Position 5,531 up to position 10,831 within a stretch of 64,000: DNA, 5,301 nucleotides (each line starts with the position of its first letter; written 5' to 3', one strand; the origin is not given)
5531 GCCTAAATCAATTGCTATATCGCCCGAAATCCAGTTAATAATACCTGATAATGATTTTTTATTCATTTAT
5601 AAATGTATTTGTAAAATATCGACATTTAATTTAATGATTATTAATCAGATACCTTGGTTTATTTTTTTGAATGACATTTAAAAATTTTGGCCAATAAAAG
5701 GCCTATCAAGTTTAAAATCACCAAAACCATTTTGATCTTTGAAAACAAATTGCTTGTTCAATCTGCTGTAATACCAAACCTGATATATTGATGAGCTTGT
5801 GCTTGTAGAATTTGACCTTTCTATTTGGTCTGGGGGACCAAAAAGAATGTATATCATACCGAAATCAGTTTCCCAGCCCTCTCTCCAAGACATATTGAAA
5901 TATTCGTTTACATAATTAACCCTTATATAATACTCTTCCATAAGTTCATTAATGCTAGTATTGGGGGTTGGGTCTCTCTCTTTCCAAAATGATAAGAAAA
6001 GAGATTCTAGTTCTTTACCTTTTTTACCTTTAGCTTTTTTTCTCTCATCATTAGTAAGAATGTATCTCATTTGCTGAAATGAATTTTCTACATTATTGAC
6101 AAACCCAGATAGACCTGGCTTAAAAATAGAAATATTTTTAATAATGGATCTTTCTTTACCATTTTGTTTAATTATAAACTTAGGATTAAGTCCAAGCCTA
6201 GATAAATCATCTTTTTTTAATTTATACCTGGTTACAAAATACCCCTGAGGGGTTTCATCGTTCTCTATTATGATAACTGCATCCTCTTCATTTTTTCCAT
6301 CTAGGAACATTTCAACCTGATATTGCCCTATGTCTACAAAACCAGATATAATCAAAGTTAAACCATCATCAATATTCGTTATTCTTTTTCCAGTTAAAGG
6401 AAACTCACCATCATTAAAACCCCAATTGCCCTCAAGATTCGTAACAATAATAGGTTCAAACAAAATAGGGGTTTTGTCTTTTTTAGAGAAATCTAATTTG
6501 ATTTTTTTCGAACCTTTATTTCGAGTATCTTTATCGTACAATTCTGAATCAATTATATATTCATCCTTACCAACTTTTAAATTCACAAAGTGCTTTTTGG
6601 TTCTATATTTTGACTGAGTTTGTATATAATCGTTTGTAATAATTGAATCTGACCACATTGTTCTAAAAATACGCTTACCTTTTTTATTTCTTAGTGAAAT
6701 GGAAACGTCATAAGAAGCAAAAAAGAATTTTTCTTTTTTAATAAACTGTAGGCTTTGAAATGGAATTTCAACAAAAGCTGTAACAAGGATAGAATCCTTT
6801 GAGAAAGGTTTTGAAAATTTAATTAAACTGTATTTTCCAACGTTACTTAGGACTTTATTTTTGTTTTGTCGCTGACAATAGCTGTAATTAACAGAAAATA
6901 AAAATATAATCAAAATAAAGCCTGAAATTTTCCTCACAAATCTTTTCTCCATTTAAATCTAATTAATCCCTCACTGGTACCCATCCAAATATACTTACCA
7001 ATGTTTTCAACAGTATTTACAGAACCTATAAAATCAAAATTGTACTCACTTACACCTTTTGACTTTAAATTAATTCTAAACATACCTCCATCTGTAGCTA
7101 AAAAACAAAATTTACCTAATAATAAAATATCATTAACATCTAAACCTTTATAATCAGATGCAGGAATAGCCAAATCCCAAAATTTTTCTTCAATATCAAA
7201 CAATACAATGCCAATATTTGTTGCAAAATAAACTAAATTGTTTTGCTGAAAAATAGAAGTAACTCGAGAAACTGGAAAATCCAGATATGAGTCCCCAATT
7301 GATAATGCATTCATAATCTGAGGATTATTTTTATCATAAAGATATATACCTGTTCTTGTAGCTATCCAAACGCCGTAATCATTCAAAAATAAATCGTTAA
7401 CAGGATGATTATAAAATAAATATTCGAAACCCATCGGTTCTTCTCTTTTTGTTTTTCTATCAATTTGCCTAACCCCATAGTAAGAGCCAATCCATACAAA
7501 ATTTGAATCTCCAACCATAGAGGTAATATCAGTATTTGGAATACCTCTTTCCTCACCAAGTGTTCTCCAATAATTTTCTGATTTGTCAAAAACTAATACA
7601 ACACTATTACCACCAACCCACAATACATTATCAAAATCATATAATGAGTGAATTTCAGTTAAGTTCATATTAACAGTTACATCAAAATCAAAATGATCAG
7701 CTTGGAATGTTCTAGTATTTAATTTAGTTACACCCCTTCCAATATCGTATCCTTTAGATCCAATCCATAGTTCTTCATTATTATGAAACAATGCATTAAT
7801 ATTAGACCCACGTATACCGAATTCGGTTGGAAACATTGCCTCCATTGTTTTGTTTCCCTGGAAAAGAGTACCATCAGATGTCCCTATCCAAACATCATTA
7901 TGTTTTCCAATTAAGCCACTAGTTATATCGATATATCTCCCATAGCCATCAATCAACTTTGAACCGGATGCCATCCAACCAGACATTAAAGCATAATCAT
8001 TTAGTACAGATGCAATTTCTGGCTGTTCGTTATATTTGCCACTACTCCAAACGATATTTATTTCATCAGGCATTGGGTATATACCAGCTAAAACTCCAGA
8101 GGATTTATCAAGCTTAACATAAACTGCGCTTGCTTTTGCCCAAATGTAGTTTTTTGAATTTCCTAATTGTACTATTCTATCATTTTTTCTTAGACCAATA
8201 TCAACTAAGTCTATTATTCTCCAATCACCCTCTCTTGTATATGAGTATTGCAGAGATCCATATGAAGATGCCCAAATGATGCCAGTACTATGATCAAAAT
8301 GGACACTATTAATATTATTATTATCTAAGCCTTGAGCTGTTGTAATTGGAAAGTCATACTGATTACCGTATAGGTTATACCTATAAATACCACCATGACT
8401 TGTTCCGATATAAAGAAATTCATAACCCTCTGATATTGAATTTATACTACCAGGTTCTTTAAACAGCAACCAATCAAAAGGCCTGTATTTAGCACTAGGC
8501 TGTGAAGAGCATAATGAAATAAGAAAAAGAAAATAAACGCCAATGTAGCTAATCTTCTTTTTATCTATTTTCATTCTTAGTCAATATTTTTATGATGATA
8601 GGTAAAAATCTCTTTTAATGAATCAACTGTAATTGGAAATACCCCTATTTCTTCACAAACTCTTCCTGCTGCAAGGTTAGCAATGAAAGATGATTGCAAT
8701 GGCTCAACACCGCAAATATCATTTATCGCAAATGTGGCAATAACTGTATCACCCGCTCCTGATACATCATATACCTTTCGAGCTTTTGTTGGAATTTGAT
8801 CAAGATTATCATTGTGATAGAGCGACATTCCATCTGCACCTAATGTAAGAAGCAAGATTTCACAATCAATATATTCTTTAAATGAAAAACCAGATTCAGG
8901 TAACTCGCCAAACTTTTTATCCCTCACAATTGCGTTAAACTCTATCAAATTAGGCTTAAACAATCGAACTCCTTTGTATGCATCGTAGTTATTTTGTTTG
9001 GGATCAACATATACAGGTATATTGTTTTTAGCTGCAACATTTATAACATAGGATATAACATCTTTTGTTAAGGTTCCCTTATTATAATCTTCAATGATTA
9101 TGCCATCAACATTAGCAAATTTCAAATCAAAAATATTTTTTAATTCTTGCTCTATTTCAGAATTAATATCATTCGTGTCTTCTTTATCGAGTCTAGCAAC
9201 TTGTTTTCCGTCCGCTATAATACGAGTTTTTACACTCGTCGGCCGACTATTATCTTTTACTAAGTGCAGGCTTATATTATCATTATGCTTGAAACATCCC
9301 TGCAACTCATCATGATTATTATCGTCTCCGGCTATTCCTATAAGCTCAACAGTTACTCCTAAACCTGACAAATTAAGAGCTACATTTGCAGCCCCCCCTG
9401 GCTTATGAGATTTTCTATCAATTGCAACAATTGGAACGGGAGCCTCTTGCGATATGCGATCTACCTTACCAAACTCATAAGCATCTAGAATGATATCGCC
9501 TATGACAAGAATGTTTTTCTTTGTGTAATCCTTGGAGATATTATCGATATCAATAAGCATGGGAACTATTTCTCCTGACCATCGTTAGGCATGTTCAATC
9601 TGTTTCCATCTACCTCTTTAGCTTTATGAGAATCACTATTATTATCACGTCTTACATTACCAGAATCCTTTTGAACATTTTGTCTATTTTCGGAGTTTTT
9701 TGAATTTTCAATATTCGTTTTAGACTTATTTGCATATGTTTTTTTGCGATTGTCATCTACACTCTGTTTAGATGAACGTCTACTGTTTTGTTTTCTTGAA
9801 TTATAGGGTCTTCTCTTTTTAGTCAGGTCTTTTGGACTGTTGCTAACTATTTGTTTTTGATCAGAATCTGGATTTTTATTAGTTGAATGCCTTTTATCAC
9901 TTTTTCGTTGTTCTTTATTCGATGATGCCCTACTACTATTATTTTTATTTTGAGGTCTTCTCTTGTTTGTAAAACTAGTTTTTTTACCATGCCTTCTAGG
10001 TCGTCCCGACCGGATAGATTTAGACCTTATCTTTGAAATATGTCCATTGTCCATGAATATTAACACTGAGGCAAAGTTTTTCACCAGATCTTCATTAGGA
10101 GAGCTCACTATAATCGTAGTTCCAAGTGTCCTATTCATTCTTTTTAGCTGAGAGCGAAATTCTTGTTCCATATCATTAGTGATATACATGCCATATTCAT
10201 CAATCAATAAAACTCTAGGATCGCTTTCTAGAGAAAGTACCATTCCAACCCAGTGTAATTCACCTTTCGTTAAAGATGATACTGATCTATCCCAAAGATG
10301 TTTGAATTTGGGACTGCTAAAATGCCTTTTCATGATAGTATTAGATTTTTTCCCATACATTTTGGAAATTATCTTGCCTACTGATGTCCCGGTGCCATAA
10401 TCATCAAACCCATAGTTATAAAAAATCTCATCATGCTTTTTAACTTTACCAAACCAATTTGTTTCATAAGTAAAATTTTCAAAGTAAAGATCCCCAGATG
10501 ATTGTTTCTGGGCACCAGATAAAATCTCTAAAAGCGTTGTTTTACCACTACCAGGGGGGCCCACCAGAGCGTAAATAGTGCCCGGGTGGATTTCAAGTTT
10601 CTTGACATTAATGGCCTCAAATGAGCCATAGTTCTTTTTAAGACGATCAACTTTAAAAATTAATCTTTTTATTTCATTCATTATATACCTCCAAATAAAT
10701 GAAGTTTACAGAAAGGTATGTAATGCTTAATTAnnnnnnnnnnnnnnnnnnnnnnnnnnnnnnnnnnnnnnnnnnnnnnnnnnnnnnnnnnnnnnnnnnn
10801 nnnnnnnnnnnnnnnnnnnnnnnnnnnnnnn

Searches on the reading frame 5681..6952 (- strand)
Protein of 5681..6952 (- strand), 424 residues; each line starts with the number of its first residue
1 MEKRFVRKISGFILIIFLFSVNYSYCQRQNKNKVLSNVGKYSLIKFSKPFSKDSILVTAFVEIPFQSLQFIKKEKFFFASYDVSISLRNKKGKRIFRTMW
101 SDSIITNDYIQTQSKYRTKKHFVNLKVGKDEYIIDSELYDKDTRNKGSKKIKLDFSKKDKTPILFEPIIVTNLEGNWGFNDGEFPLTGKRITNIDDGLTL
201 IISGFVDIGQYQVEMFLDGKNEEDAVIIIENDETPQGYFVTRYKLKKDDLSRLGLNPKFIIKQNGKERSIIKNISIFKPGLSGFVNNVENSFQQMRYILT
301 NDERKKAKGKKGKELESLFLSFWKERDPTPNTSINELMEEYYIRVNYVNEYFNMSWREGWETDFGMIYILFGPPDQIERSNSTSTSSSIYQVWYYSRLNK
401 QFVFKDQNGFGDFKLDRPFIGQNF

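Call 30: search_protein_families(library=ncbifam, proteins=[window:5681-6952:-], max_evalue=0.00001)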
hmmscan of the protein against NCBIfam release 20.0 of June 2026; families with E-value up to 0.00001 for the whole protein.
window:5681-6952:- (424 aa): 1 family
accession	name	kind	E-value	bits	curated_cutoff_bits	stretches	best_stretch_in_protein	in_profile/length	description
TIGR04514.1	GWxTD_dom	domain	4.3e-30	104.3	28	1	292-396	3-105/105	GWxTD domain-containing protein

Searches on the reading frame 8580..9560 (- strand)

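Call 30: search_protein_families(library=ncbifam, proteins=[window:8580-9560:-], max_evalue=0.00001)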
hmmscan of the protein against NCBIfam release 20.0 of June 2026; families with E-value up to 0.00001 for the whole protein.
window:8580-9560:- (327 aa): 9 families
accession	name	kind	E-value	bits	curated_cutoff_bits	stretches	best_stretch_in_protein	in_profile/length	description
TIGR02198.1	rfaE_dom_I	equivalog_domain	2.7e-98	329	345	1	10-318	3-313/315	D-glycero-beta-D-manno-heptose-7-phosphate kinase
NF008454.0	PRK11316.1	equivalog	3.6e-75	253.4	521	1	9-320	5-313/475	bifunctional D-glycero-beta-D-manno-heptose-7-phosphate kinase/D-glycero-beta-D-manno-heptose 1-phosphate adenylyltransferase HldE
TIGR02152.1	D_ribokin_bact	equivalog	2.6e-13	50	299.65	1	17-279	1-258/298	ribokinase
TIGR03168.1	1-PFK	subfamily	6.4e-13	48.3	216.4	1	51-285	31-265/305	hexose kinase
NF053626.1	RibKinHalex1628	equivalog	3.3e-11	43.2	330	1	45-279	28-248/293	ATP-dependent ribose-1-phosphate kinase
TIGR03828.1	pfkB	equivalog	1.1e-10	41.1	292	1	53-287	33-267/305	1-phosphofructokinase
NF006957.1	PRK09434.1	equivalog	3.7e-09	36.5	450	0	227-277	206-256/302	fructokinase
NF010033.0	PRK13508.1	equivalog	1.8e-06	27.4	469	1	53-278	34-260/309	tagatose-6-phosphate kinase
NF007321.0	PRK09813.1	equivalog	9e-06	25.3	247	0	50-92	20-62/261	fructoselysine 6-kinase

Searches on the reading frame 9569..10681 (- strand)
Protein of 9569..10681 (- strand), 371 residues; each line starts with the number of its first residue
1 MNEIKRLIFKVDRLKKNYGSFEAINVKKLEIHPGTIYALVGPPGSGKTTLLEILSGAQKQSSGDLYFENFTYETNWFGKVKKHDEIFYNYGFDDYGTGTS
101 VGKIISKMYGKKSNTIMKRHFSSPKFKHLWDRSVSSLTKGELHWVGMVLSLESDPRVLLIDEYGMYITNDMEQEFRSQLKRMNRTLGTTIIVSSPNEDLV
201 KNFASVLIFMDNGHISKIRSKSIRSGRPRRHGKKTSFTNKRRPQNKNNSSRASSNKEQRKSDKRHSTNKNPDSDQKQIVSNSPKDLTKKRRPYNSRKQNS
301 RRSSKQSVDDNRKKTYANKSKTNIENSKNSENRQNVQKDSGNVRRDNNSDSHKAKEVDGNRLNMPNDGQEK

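Call 30: search_protein_families(library=ncbifam, proteins=[window:9569-10681:-], max_evalue=0.00001)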
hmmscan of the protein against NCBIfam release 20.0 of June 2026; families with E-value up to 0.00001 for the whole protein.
window:9569-10681:- (371 aa): 122 families (the best 25 are shown)
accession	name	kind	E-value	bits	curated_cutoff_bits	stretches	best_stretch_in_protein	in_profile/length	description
TIGR00968.1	3a0106s01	subfamily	1.6e-20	73.7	342.75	1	10-221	2-215/237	sulfate ABC transporter ATP-binding protein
NF000355.4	ribo_prot_ABC_F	equivalog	5.2e-20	71.8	380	1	8-339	2-317/499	ribosomal protection-like ABC-F family protein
NF043075.1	MMSYN1_0197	equivalog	6.1e-20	71.4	550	1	8-220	2-216/341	spermidine/putrescine ABC transporter ATP-binding protein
TIGR01188.1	drrA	subfamily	7.3e-19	68.2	312.45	1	16-282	1-264/302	daunorubicin resistance ABC transporter, ATP-binding protein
NF040840.2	tungstate_WtpC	equivalog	1e-17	64.5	440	1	9-220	2-214/347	tungstate ABC transporter ATP-binding protein WtpC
NF008105.0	PRK10851.1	equivalog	1.5e-17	63.3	502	1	10-219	4-219/362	sulfate/thiosulfate ABC transporter ATP-binding protein CysA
TIGR03411.1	urea_trans_UrtD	equivalog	6.8e-17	61.9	304.1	1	8-69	2-63/242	urea ABC transporter ATP-binding protein UrtD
NF006987.0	PRK09452.1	equivalog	1.8e-16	59.8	482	1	5-220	14-231/378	spermidine/putrescine ABC transporter ATP-binding protein PotA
TIGR02315.1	ABC_phnC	equivalog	2.1e-16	60.1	266.1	1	9-70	2-64/243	phosphonate ABC transporter ATP-binding protein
NF041774.1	tung_ATPbind_TupC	equivalog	6.7e-16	58.2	400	1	10-65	2-57/319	tungstate ABC transporter ATP-binding protein TupC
TIGR03740.1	galliderm_ABC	subfamily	3e-15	56.5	309.75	1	10-216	2-203/223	lantibiotic protection ABC transporter ATP-binding subunit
TIGR03608.1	L_ocin_972_ABC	subfamily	4.3e-15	55.7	254.85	1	13-205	3-202/206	putative bacteriocin export ABC transporter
TIGR03265.1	PhnT2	equivalog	1.1e-14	54.4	457.7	1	9-219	5-217/353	putative 2-aminoethylphosphonate ABC transporter ATP-binding protein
TIGR04521.1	ECF_ATPase_2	equivalog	1.4e-14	53.9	330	1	21-74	18-71/279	energy-coupling factor transporter ATPase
TIGR02211.1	LolD_lipo_ex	equivalog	3.6e-14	52.8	307.75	1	15-215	8-219/221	lipoprotein-releasing ABC transporter ATP-binding protein LolD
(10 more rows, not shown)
